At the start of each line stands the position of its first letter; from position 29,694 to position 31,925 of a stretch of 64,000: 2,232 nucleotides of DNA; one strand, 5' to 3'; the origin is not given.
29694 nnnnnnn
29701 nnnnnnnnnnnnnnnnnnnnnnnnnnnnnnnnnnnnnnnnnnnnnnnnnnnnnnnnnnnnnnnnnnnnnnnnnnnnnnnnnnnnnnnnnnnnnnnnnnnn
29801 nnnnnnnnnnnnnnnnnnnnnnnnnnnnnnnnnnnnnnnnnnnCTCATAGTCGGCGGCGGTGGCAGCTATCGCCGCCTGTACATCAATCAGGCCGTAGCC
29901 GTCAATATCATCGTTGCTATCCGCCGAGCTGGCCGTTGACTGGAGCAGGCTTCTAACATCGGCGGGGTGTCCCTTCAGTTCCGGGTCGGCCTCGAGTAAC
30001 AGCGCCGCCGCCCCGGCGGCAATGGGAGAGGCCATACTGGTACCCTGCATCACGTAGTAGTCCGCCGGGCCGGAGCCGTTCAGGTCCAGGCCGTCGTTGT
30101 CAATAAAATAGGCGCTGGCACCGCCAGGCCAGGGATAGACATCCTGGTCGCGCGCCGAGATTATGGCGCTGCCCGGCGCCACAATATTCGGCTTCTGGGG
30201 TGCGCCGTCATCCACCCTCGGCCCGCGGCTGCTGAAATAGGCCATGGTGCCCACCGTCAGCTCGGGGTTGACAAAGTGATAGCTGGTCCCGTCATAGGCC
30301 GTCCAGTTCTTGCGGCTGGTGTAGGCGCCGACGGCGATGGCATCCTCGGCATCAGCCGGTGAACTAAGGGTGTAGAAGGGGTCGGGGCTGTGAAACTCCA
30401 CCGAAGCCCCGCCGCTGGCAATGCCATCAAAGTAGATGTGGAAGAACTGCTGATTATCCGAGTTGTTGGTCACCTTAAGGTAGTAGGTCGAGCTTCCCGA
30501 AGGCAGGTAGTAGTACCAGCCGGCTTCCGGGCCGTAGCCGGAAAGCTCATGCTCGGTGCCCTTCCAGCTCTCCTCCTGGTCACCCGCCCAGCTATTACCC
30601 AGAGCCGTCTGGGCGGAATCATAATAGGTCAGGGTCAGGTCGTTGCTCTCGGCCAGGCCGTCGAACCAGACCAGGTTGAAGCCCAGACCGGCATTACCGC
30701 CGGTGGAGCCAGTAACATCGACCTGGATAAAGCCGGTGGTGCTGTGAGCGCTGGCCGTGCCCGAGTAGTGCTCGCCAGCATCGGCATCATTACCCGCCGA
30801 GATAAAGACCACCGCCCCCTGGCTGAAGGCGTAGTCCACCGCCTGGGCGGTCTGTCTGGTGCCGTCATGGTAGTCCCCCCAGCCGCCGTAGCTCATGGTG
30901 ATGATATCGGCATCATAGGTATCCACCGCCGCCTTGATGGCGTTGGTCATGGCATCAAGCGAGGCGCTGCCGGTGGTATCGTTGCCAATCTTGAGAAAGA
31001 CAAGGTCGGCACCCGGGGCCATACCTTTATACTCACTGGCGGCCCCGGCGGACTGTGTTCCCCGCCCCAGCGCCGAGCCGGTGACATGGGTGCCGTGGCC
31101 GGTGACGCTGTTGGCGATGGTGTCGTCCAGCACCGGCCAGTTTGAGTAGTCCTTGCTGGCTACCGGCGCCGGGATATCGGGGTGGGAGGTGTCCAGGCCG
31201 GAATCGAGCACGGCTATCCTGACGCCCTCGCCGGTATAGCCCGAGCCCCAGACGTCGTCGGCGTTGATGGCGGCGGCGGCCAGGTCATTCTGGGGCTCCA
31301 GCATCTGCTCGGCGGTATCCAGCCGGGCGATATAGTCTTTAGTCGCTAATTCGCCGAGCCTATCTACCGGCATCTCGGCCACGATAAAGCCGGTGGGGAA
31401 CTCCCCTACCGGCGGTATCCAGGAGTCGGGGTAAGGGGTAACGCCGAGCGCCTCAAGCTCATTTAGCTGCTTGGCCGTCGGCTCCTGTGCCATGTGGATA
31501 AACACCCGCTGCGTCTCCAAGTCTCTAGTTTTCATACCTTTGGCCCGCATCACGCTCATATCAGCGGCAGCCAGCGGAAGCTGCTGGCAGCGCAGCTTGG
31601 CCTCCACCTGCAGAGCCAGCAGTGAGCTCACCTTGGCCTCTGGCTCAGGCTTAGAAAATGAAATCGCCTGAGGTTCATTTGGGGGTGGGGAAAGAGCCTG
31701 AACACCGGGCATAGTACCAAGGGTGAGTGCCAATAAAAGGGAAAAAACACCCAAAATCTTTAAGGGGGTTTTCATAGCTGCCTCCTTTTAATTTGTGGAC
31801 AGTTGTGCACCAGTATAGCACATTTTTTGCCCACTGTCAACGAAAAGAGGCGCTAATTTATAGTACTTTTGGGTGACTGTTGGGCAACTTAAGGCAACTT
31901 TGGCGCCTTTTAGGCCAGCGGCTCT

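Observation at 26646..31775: Single polypeptide fusing a subtilase and a clostripain-like cysteine protease, with both a cohesin and a dockerin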

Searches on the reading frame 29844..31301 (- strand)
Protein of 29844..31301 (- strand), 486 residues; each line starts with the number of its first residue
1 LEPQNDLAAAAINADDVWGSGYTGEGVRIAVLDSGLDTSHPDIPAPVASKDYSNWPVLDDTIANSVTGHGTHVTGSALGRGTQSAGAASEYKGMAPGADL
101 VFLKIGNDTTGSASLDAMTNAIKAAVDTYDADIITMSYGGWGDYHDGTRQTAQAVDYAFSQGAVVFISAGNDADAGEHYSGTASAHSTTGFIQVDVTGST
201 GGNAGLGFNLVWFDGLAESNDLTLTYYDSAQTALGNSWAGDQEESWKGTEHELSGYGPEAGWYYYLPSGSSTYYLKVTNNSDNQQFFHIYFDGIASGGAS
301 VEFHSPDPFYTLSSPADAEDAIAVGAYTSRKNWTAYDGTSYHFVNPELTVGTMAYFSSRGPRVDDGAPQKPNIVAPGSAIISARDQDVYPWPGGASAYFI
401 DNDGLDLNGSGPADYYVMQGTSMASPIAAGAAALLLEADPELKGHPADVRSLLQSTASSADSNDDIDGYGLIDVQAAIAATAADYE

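Call 14: search_solved_structures(query=window:29844-31301:-, max_evalue=0.001, show_alignments=2)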
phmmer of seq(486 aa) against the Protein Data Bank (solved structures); distinct sequences matched with E-value up to 0.001: 138 (the best 60 are shown).
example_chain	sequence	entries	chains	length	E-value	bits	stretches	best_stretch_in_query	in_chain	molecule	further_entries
9ues_B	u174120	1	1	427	3.9e-26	95.1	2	6-185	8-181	Subtilisin-like serine protease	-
3afg_A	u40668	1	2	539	1.6e-25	93.1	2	6-185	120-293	Subtilisin-like serine protease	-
5gl8_A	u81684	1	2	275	6.5e-21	77.9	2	11-179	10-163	Subtilisin NAT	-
3vyv_A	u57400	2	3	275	9.6e-21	77.3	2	11-179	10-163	Subtilisin NAT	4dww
6o44_A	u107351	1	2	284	1e-20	77.2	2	11-179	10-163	Nattokinase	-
1mee_A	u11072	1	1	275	1.3e-20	76.9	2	11-178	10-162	MESENTERICOPEPTIDASE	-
1scn_E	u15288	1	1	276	1.8e-20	76.4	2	11-178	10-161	SUBTILISIN CARLSBERG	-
6pak_A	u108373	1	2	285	1.9e-20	76.4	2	11-176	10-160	Subtilisin E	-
1sbt_A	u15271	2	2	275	2.1e-20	76.2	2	11-177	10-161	SUBTILISIN BPN' | SUBTILISIN NOVO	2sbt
1yu6_A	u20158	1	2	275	2.5e-20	76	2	11-178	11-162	Subtilisin Carlsberg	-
1af4_A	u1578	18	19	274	2.5e-20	76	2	11-178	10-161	SUBTILISIN CARLSBERG | SUBTILISIN CARLSBERG, TYPE VIII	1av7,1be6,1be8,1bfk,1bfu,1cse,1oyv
2sni_E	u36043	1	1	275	2.8e-20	75.8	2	11-178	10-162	SUBTILISIN NOVO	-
3qtl_A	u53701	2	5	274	3.2e-20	75.6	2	11-178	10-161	Subtilisin-like serin protease | KerA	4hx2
4gi3_A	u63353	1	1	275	3.4e-20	75.5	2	11-178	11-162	KerA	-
1c3l_A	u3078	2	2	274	3.5e-20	75.5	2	11-178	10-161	SUBTILISIN-CARLSBERG | Subtilisin Carlsberg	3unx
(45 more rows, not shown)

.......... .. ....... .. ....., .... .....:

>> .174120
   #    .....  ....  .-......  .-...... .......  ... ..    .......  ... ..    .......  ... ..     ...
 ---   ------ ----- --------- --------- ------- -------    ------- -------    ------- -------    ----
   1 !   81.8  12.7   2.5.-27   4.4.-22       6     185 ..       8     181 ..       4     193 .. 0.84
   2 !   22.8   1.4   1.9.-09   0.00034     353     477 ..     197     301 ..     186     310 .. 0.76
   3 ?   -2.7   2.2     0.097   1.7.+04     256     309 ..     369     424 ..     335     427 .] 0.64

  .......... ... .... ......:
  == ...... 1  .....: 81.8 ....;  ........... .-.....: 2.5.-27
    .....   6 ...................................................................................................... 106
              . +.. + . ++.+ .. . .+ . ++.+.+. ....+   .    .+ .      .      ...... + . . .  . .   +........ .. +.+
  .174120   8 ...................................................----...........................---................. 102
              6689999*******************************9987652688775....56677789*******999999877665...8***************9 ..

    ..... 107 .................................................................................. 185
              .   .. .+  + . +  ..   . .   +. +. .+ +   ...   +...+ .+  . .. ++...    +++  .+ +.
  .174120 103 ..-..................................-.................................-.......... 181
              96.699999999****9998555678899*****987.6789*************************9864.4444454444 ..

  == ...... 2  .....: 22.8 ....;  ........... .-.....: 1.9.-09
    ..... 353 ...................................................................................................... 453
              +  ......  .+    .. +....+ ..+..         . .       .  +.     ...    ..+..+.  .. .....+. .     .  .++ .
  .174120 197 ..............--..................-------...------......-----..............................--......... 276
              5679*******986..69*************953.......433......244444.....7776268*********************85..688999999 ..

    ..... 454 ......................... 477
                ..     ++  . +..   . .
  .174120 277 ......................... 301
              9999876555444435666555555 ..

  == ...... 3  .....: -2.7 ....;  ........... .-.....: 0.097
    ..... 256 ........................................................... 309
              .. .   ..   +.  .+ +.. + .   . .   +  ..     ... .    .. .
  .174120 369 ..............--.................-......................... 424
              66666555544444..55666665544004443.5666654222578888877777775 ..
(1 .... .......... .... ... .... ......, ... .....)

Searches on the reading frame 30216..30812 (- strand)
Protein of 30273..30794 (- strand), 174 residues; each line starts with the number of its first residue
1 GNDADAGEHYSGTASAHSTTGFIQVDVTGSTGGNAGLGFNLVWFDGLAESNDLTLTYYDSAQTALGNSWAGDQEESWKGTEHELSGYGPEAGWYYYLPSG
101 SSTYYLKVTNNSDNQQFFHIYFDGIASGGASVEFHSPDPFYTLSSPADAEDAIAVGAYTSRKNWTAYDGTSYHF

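Call 15: search_protein_families(library=pfam, proteins=[window:30273-30794:-], max_evalue=1)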
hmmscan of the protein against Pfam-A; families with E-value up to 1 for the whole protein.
seq(174 aa): 0 families

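Call 86: search_solved_structures(query=A6, max_evalue=10, show_alignments=3)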
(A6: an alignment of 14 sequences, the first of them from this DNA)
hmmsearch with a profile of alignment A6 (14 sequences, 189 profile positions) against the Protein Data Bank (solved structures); distinct sequences matched with E-value up to 10: 20.
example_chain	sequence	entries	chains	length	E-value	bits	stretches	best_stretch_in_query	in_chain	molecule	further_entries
9pr8_A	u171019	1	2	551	1.2e-06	31.6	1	4-157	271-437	Germination-specific protease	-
9pr9_A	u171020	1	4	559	1.5e-06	31.3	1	4-157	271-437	Germination-specific protease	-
9t7m_E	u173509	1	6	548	4.5e-06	29.8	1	4-157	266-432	Subtilisin-like serine germination related protease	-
9sj9_B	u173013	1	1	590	5.2e-06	29.6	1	4-157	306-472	Subtilisin-like serine germination related protease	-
9sj9_A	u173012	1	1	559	0.0005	23.1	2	104-158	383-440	S8 family peptidase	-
6mw4_A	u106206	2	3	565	0.00061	22.8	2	104-158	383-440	Putative germination-specific protease | Germination-specific protease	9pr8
5fax_A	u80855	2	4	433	0.0059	19.6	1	138-188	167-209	Subtilase SubHal from Bacillus halmapalus | Enzyme subtilase SubHal from Bacillus halmapalus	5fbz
4i0w_B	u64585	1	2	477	0.0084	19.1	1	109-156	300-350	Protease CspB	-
1wmd_A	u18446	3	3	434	0.02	17.9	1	138-188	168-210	protease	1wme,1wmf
9i4t_U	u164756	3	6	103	0.054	16.5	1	20-97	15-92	Photosystem II 5 kDa protein, chloroplastic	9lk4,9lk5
9sj6_C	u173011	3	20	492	0.087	15.8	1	3-160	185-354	Subtilisin-like serine germination related protease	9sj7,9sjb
8jmw_A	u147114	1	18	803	0.11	15.5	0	133-155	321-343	S8 family serine peptidase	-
6dld_A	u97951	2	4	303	0.12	15.4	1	125-170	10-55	IgLON family member 5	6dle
9ues_B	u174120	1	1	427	0.16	14.9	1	135-172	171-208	Subtilisin-like serine protease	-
3afg_A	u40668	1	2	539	0.26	14.3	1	135-172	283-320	Subtilisin-like serine protease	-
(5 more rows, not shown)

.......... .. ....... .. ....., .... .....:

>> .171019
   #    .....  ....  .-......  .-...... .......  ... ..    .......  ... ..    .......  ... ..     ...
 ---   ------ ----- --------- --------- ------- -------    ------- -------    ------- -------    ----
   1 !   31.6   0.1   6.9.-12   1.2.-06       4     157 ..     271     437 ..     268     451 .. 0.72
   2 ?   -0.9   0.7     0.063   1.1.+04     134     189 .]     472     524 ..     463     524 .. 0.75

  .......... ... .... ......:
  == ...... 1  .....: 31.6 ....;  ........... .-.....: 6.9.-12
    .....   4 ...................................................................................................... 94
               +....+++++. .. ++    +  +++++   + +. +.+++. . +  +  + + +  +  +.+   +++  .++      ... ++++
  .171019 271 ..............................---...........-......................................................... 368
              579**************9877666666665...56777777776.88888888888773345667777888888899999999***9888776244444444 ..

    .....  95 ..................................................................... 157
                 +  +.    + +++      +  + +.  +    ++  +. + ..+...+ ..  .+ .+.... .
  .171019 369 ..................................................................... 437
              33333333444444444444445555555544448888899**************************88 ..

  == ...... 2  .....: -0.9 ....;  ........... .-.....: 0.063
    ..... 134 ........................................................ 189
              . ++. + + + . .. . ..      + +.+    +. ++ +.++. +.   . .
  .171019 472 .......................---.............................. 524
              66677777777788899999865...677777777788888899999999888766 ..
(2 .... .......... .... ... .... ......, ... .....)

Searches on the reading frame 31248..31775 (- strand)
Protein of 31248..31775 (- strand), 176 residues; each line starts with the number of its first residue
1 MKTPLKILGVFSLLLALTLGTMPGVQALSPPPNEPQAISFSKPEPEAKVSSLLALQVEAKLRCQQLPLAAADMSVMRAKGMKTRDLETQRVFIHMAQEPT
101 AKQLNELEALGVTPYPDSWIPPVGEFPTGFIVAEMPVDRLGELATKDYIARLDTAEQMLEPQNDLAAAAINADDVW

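Call 15: search_protein_families(library=pfam, proteins=[window:31248-31775:-], max_evalue=1)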
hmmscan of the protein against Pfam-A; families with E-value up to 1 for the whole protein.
seq(176 aa): 0 families
